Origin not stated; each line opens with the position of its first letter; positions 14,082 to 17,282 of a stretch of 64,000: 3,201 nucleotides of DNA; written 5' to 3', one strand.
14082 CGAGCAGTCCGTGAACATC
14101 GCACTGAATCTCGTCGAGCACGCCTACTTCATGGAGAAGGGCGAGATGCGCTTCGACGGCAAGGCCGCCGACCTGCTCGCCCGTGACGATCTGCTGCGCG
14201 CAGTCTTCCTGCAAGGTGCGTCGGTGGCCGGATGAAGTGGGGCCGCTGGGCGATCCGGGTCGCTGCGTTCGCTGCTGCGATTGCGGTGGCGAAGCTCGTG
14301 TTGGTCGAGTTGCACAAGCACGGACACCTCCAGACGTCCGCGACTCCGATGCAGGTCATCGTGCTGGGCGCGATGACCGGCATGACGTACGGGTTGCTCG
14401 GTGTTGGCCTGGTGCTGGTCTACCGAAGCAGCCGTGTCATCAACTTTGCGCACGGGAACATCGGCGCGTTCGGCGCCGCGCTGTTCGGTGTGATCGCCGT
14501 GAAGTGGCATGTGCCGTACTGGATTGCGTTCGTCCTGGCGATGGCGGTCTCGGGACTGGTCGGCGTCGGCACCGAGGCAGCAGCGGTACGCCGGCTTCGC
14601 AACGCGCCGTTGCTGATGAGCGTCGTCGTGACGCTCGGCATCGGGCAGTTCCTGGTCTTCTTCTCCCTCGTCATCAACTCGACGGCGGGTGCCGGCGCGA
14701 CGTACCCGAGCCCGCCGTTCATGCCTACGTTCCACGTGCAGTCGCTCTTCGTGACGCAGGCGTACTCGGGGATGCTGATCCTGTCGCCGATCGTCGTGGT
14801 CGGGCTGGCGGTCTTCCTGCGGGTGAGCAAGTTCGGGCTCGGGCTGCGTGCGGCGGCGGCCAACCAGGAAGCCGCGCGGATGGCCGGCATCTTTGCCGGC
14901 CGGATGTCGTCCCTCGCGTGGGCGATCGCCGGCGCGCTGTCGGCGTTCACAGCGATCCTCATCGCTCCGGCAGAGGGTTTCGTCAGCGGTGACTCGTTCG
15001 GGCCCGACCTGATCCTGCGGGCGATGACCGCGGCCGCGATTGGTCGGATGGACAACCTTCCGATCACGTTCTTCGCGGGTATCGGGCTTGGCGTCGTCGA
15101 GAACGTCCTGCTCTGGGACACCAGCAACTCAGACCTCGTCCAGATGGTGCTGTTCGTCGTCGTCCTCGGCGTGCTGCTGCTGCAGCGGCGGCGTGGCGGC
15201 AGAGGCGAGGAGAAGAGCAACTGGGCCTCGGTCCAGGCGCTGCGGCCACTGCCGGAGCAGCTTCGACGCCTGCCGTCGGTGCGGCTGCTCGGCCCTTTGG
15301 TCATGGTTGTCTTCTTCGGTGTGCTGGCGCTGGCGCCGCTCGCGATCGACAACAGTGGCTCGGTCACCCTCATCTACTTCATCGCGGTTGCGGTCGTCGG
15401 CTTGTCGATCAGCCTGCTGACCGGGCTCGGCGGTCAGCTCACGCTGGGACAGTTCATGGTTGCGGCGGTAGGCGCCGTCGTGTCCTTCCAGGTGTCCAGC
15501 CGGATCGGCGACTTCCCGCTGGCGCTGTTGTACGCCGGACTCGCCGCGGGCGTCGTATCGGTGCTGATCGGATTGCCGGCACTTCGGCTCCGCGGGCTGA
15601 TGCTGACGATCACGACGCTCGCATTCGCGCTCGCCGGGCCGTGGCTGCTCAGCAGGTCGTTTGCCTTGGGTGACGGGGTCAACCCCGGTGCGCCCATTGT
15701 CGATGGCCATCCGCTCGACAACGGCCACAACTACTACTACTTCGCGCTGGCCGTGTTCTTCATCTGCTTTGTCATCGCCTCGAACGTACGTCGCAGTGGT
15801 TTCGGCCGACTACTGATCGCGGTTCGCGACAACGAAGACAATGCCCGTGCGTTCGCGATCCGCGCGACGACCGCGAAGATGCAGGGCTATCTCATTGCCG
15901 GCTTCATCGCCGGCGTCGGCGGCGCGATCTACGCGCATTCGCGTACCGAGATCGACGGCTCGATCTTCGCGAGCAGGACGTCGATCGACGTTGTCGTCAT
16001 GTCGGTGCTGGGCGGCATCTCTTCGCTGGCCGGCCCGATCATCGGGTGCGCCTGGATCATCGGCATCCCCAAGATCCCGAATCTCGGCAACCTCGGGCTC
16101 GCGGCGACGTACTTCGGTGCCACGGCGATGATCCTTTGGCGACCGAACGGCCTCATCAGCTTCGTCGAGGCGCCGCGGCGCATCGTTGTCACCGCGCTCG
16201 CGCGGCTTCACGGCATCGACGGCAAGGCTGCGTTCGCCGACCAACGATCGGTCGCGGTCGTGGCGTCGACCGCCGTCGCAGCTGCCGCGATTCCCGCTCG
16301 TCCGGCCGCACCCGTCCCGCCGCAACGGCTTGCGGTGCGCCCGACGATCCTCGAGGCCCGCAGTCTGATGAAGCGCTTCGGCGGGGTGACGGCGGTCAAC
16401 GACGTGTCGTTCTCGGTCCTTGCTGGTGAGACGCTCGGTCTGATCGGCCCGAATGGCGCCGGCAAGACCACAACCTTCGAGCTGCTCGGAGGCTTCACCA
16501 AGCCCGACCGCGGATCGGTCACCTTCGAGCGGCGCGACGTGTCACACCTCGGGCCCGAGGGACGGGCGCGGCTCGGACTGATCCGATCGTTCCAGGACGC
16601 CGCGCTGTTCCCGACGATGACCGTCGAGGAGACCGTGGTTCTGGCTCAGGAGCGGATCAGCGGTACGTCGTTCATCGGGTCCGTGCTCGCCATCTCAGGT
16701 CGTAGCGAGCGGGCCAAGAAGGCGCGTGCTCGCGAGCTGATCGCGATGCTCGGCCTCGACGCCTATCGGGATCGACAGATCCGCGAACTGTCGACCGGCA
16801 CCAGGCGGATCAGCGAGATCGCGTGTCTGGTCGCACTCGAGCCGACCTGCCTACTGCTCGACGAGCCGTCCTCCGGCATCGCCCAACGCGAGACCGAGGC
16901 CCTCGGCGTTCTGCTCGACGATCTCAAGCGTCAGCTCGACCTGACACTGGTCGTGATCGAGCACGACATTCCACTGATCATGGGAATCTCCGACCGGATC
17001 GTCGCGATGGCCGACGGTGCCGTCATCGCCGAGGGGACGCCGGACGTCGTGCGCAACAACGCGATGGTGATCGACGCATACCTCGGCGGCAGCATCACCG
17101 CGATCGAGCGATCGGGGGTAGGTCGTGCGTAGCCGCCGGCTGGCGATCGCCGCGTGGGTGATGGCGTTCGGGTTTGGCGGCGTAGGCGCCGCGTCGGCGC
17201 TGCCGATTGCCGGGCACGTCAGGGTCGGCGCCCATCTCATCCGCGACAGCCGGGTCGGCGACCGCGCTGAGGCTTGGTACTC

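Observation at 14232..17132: Single-polypeptide LivH-LivM-LivG fusion (permease-permease-ATPase) in both locus copies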

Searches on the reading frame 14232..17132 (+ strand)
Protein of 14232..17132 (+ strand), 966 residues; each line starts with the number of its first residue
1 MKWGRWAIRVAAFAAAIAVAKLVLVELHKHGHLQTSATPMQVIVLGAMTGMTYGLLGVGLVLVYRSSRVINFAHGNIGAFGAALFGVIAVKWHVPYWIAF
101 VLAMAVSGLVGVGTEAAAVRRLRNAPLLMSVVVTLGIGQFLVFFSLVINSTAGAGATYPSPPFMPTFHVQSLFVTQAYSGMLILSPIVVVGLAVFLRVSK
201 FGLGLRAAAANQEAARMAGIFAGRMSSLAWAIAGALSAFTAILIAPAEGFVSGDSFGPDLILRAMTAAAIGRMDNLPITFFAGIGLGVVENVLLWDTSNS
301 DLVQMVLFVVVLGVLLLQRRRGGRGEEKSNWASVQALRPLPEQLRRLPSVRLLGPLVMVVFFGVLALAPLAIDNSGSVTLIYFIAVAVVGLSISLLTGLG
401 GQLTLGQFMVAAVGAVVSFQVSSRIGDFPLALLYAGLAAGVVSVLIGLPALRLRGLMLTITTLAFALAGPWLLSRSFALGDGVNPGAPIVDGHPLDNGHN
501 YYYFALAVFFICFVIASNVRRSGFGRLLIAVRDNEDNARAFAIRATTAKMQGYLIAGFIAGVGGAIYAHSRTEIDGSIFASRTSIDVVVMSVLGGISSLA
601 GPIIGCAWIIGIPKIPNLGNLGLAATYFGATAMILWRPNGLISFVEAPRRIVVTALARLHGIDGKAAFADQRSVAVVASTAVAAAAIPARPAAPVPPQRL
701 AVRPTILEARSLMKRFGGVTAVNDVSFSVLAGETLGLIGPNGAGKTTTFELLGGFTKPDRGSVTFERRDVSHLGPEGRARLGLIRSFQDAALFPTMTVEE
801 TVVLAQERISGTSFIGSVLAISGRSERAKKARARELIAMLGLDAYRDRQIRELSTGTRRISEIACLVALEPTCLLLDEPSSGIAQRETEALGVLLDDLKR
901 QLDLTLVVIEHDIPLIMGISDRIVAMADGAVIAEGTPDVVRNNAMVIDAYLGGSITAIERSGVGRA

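Call 6: search_protein_families(library=pfam, proteins=[window:14232-17132:+], max_evalue=0.01)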
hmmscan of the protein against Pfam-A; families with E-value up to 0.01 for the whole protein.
window:14232-17132:+ (966 aa): 4 families
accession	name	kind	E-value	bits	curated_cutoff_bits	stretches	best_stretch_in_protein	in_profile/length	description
PF02653.21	BPD_transp_2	-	5.4e-53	180.3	26.8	2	43-312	2-269/269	Branched-chain amino acid transport system / permease component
PF00005.33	ABC_tran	-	6.7e-28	98.4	25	1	722-880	1-136/137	ABC transporter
PF12399.14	BCA_ABC_TP_C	-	2.6e-08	33.7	25.5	1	931-953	2-24/27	Branched-chain amino acid ATP-binding cassette transporter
PF13304.12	AAA_21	-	1.3e-06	29.2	27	0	736-768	3-47/304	AAA domain, putative AbiEii toxin, Type IV TA system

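Call 7: search_protein_families(library=ncbifam, proteins=[window:14232-17132:+], max_evalue=0.001)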
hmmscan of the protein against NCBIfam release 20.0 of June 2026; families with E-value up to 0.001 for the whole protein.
window:14232-17132:+ (966 aa): 185 families (the best 25 are shown)
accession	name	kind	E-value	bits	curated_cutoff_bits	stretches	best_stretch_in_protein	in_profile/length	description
NF008449.1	PRK11300.1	equivalog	1.4e-63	214.5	362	1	705-952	4-253/255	high-affinity branched-chain amino acid ABC transporter ATP-binding protein LivG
TIGR03411.1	urea_trans_UrtD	equivalog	3.2e-53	180.9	304.1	1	706-952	2-241/242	urea ABC transporter ATP-binding protein UrtD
TIGR04406.1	LPS_export_lptB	equivalog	2.6e-44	151.3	240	1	707-954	2-236/239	LPS export ABC transporter ATP-binding protein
NF006987.0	PRK09452.1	equivalog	6.2e-37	127.2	482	1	703-942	14-237/378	spermidine/putrescine ABC transporter ATP-binding protein PotA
NF043075.1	MMSYN1_0197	equivalog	2.6e-36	125.3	550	1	706-943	2-223/341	spermidine/putrescine ABC transporter ATP-binding protein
TIGR03265.1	PhnT2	equivalog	4.5e-36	124.8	457.7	1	706-941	4-223/353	putative 2-aminoethylphosphonate ABC transporter ATP-binding protein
TIGR01188.1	drrA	subfamily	2.4e-35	122.3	312.45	1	714-941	1-212/302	daunorubicin resistance ABC transporter, ATP-binding protein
TIGR00968.1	3a0106s01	subfamily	9.3e-35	120.2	342.75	1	711-943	5-221/237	sulfate ABC transporter ATP-binding protein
NF008442.0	PRK11288.1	equivalog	5.7e-32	110.6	689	1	705-956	6-246/504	L-arabinose ABC transporter ATP-binding protein AraG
NF008144.0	PRK10895.1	equivalog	1.4e-31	109.8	381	1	706-953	3-237/241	LPS export ABC transporter ATP-binding protein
TIGR01186.1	proV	subfamily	3.8e-31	108.5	326.6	1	715-943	2-220/363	betaine/proline/choline family ABC transporter ATP-binding protein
TIGR01187.1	potA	subfamily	4.5e-31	108.1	355.6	1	737-940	1-188/325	polyamine ABC transporter ATP-binding protein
NF007253.0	PRK09700.1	equivalog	1.8e-30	106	772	1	708-946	7-238/510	D-allose ABC transporter ATP-binding protein AlsA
NF008030.0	PRK10762.1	equivalog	1.9e-30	106.1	745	1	705-943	3-231/501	ribose ABC transporter ATP-binding protein RbsA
NF040840.2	tungstate_WtpC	equivalog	5.9e-30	104.7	440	1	721-939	15-217/347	tungstate ABC transporter ATP-binding protein WtpC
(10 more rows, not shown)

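Call 9: find_homologous_proteins(query=window:14232-17132:+, max_evalue=1e-10)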
Query window:14232-17132:+ (966 aa): 1970 proteins with E <= 1e-10 among 8000 candidates; the best 120 are listed.
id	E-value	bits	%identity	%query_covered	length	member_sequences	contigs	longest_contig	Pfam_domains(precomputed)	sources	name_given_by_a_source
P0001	0.0e+0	1895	92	99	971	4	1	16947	PF12399.15,PF02653.22,PF00005.34,PF13304.13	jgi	jgi:ABC-type branched-subunit amino acid transport system ATPase component/ABC-type branched-subunit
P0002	0.0e+0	1752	84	100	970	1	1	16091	PF12399.15,PF02653.22,PF00005.34,PF13304.13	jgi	jgi:ABC-type branched-subunit amino acid transport system ATPase component/ABC-type branched-subunit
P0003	0.0e+0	1712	82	100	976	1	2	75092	PF12399.15,PF02653.22,PF00005.34,PF13304.13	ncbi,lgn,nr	ncbi:MAG TPA: ATP-binding cassette domain-containing protein [Mycobacteriales bacterium]|nr:ATP-bind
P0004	0.0e+0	1650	79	98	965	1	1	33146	PF12399.15,PF02653.22,PF00005.34,PF13304.13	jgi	jgi:ABC-type branched-subunit amino acid transport system ATPase component/ABC-type branched-subunit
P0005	0.0e+0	1631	79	100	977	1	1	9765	PF12399.15,PF02653.22,PF00005.34,PF13304.13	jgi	jgi:ABC-type branched-subunit amino acid transport system ATPase component/ABC-type branched-subunit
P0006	0.0e+0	1624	79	97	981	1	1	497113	PF12399.15,PF02653.22,PF00005.34,PF13304.13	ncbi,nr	ncbi:MAG TPA: ATP-binding cassette domain-containing protein [Mycobacteriales bacterium]|nr:ATP-bind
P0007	0.0e+0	1350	67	97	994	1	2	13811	PF12399.15,PF02653.22,PF00005.34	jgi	jgi:ABC-type branched-subunit amino acid transport system ATPase component/ABC-type branched-subunit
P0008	0.0e+0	1340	66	97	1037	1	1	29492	PF12826.14,PF12399.15,PF14520.13,PF02653.22,PF00005.34,PF00633.30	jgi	jgi:ABC-type branched-subunit amino acid transport system ATPase component/ABC-type branched-subunit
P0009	0.0e+0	1335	66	97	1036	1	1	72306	PF12826.14,PF12399.15,PF14520.13,PF02653.22,PF00005.34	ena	-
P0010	0.0e+0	1333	66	99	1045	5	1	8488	PF12826.14,PF12399.15,PF14520.13,PF02653.22,PF00005.34,PF00633.30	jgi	jgi:ABC-type branched-subunit amino acid transport system ATPase component/ABC-type branched-subunit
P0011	0.0e+0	1333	66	99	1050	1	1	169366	PF12826.14,PF12399.15,PF14520.13,PF02653.22,PF00005.34,PF00633.30,PF13304.13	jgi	jgi:ABC-type branched-subunit amino acid transport system ATPase component/ABC-type branched-subunit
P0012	0.0e+0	1332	66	99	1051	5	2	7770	PF12826.14,PF12399.15,PF14520.13,PF02653.22,PF00005.34,PF00633.30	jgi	jgi:ABC-type branched-subunit amino acid transport system ATPase component/ABC-type branched-subunit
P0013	0.0e+0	1332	66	97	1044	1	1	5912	PF12826.14,PF12399.15,PF14520.13,PF02653.22,PF00005.34,PF00633.30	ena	-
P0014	0.0e+0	1332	66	99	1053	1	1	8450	PF12826.14,PF12399.15,PF14520.13,PF02653.22,PF00005.34,PF00633.30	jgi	jgi:ABC-type branched-subunit amino acid transport system ATPase component/ABC-type branched-subunit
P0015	0.0e+0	1328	66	97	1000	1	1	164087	PF12399.15,PF02653.22,PF00005.34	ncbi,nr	ncbi:MAG TPA: branched-chain amino acid ABC transporter permease/ATP-binding protein [Mycobacteriale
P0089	0.0e+0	1214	61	99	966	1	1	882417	PF12399.15,PF02653.22,PF00005.34,PF13304.13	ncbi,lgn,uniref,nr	ncbi:branched-chain amino acid ABC transporter permease/ATP-binding protein [Actinocrispum wychmicin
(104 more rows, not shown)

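Call 10: find_encoding_contigs(protein=window:14232-17132:+, flank=10000, max_places=4)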
Protein window:14232-17132:+ (966 aa): 1 contig read that carries it; 1 place shown.
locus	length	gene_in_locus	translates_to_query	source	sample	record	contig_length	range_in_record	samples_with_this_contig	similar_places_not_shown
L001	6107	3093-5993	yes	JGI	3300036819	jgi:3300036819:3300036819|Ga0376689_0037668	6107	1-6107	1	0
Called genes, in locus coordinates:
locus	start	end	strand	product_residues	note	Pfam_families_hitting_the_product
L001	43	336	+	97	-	PF07859:Abhydrolase_3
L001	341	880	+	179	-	-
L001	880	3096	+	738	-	PF07690:MFS_1, PF00005:ABC_tran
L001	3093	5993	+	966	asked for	PF02653:BPD_transp_2, PF00005:ABC_tran, PF13304:AAA_21 (faint), PF12399:BCA_ABC_TP_C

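Call 13: search_solved_structures(query=window:14232-17132:+, max_evalue=0.00001)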
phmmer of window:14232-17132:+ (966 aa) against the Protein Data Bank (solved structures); distinct sequences matched with E-value up to 0.00001: 409 (the best 60 are shown).
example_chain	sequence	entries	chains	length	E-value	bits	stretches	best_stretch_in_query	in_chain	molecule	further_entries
4wbs_A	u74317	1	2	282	1.3e-33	119.6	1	692-952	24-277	ABC transporter related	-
6hs3_A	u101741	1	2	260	3.6e-32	114.8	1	699-953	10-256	ABC transporter family protein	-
8j5q_D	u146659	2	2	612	1.3e-30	109.7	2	705-943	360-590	Uncharacterized ABC transporter ATP-binding protein Rv1281c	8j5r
8j5s_D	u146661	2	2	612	8.4e-30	107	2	705-943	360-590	Uncharacterized ABC transporter ATP-binding protein Rv1281c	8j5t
1g9x_A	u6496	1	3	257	1.3e-29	106.4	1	706-952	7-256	HIGH-AFFINITY BRANCHED-CHAIN AMINO ACID TRANSPORT ATP-BINDING PROTEIN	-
8frp_A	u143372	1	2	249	1.6e-29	106.1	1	703-956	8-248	Lipopolysaccharide export system ATP-binding protein LptB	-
8frl_A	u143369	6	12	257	1.7e-29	106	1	703-956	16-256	Lipopolysaccharide export system ATP-binding protein LptB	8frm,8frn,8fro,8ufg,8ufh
1g6h_A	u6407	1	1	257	1.8e-29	105.9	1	706-952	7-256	HIGH-AFFINITY BRANCHED-CHAIN AMINO ACID TRANSPORT ATP-BINDING PROTEIN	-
1gaj_A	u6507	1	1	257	6.3e-29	104.1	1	706-952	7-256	HIGH-AFFINITY BRANCHED CHAIN AMINO ACID TRANSPORT ATP-BINDING PROTEIN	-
5l75_A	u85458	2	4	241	9.2e-29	103.6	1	707-953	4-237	Lipopolysaccharide ABC transporter, ATP-binding protein LptB | Lipopolysaccharide export system ATP-binding protein LptB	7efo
9doh_B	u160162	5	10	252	1.1e-28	103.3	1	706-953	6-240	Lipopolysaccharide export system ATP-binding protein LptB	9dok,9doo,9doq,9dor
5x5y_B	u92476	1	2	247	1.2e-28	103.2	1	707-953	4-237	Probable ATP-binding component of ABC transporter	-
6mjp_A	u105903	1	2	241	2.2e-28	102.3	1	706-953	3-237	ABC transporter ATP-binding protein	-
6mhu_A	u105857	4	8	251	2.3e-28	102.2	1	706-953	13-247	Lipopolysaccharide export system ATP-binding protein LptB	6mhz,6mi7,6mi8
4qc2_A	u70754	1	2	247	2.5e-28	102.1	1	707-953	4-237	ABC transporter related protein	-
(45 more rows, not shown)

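Call 22: find_related_loci(query=A1, collection=genome_contigs, flank=10000)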
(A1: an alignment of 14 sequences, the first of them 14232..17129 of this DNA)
Query A1 (966 aa) in genome_contigs; peptide patterns used: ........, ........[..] (x = any residue, [..] = any of these).
306 stretches matched a pattern; 244 encode a relative of the query (tblastn E <= 1e-3); the best 80 are kept; 80 distinct loci.
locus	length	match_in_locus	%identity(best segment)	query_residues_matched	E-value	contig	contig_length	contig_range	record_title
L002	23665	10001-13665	79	27-966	0e+0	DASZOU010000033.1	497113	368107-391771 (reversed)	MAG TPA_asm: Mycobacteriales bacterium isolate SMAG_U5953 k141_738115, whole genome shotgun sequence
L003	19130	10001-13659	80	2-965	0e+0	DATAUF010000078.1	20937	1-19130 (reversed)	MAG TPA_asm: Mycobacteriales bacterium isolate SMAG_U5565 k141_3575644, whole genome shotgun sequence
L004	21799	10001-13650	66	30-962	0e+0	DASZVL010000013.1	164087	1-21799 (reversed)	MAG TPA_asm: Mycobacteriales bacterium isolate SMAG_U6130 k141_137400, whole genome shotgun sequence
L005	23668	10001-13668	67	27-962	0e+0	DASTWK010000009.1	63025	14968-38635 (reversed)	MAG TPA_asm: Mycobacteriales bacterium isolate SMAG_U2386 k141_313585, whole genome shotgun sequence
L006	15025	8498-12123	66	32-962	0e+0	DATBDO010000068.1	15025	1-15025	MAG TPA_asm: Mycobacteriales bacterium isolate SMAG_U5813 k141_1062379, whole genome shotgun sequence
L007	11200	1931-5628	67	21-966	0e+0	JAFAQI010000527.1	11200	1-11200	MAG: Frankiales bacterium isolate CP_BM_ER_60 BM_ER_k147_465137, whole genome shotgun sequence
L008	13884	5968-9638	65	5-962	0e+0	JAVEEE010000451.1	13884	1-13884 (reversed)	MAG: Frankiaceae bacterium isolate BP_193 scaffold_4492248, whole genome shotgun sequence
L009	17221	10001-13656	63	5-962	0e+0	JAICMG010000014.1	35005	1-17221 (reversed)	MAG: Frankiaceae bacterium isolate LS_ISSM_2_bin.122 k141_4950646_length_35005_cov_28.5435, whole genome shotgun sequenc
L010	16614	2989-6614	66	32-962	0e+0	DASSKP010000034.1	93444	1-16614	MAG TPA_asm: Mycobacteriales bacterium isolate SMAG_U1144 k141_541876, whole genome shotgun sequence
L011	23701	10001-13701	62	8-966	0e+0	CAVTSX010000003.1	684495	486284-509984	MAG: uncultured Actinomycetota bacterium isolate MFD00822.bin.2.179 genome assembly, contig: contig_26385, whole genome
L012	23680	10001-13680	65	36-963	0e+0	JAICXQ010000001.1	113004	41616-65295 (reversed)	MAG: Frankiales bacterium isolate LS_FP_2_bin.126 k141_1793424_length_113004_cov_13.0255, whole genome shotgun sequence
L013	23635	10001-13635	62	9-962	0e+0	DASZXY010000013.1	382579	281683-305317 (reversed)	MAG TPA_asm: Mycobacteriales bacterium isolate SMAG_U6196 k141_770424, whole genome shotgun sequence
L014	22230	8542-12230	63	8-959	0e+0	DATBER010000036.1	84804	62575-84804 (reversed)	MAG TPA_asm: Jatrophihabitantaceae bacterium isolate SMAG_U3787 k141_1669077, whole genome shotgun sequence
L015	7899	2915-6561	62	38-962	0e+0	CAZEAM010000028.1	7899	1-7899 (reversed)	MAG TPA_asm: uncultured Frankiaceae bacterium isolate binchicken_co84_27 genome assembly, contig: k141_449541, whole gen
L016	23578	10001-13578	63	38-962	0e+0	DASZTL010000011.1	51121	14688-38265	MAG TPA_asm: Mycobacteriales bacterium isolate SMAG_U6075 k141_1086701, whole genome shotgun sequence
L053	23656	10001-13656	62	8-966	0e+0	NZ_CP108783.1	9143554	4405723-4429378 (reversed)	Kribbella sp. NBC_00889 chromosome, complete genome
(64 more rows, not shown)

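Call 52: predict_structure(alignment_id=A4)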
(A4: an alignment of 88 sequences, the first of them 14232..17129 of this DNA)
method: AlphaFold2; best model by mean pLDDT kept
length: 966 residues; sequences in the alignment: 88
mean_pLDDT: 82.5   pTM: 0.84
mean pLDDT of the five models: 82.5, 82.1, 78.6, 78.2, 78.0
residues with pLDDT >= 90: 308; 70-90: 513; 50-70: 102; < 50: 43
segments of 3 or more residues with pLDDT < 50: 322-326, 673-700, 961-966
pLDDT, mean of each block of 10 residues (from residue 1): 72 69 68 63 89 92 83 88 89 92 95 87 78 85 78 66 90 89 92 91 82 64 87 94 80 68 88 86 91 79 86 78 51 69 84 90 93 89 94 88 88 95 89 96 87 70 86 87 86 87 95 94 90 84 87 96 95 88 88 87 87 61 63 85 88 91 81 43 44 35 84 81 90 87 77 89 93 89 79 87 90 88 82 89 86 84 89 85 73 85 86 82 88 90 84 57 44
secondary structure, 60 per line:
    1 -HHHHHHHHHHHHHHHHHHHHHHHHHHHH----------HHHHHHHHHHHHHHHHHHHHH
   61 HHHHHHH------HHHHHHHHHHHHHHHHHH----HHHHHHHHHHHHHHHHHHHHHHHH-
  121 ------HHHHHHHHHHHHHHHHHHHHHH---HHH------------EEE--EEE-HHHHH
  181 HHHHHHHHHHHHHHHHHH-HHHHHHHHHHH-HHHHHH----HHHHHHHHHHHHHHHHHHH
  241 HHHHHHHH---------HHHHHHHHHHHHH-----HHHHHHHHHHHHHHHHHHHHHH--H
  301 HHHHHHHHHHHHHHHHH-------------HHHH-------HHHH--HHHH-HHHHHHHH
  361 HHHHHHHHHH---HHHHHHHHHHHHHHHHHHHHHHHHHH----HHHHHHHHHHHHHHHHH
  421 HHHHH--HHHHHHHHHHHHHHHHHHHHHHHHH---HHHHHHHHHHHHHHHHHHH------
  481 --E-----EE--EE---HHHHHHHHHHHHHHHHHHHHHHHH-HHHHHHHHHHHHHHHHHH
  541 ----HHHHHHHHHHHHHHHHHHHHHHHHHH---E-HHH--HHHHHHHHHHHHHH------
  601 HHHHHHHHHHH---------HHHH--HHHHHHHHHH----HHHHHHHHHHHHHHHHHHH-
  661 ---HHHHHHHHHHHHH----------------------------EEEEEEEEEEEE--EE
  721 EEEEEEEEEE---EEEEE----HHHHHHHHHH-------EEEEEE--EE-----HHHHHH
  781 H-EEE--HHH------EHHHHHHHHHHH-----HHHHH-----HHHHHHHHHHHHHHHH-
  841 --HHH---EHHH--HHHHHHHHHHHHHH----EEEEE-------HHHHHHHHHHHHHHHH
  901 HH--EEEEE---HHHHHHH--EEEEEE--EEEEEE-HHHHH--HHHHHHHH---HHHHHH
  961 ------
elements in order (helices of 4 or more, strands of 3 or more residues): H2-29 H40-67 H74-91 H96-119 H127-148 E167-169 E172-174 H176-198 H200-210 H212-217 H222-248 H258-270 H276-297 H300-317 H331-334 H342-345 H348-351 H353-370 H374-399 H404-425 H428-452 H456-474 H498-521 H523-540 H545-570 H581-594 H601-611 H621-624 H627-636 H641-659 H664-676 E705-716 E719-730 E734-738 H743-752 E760-765 H775-781 E783-785 H798-808 H814-818 H824-839 H855-868 E873-877 H885-902 E905-909 H913-919 E922-927 E930-935 H937-941 H944-951 H955-960
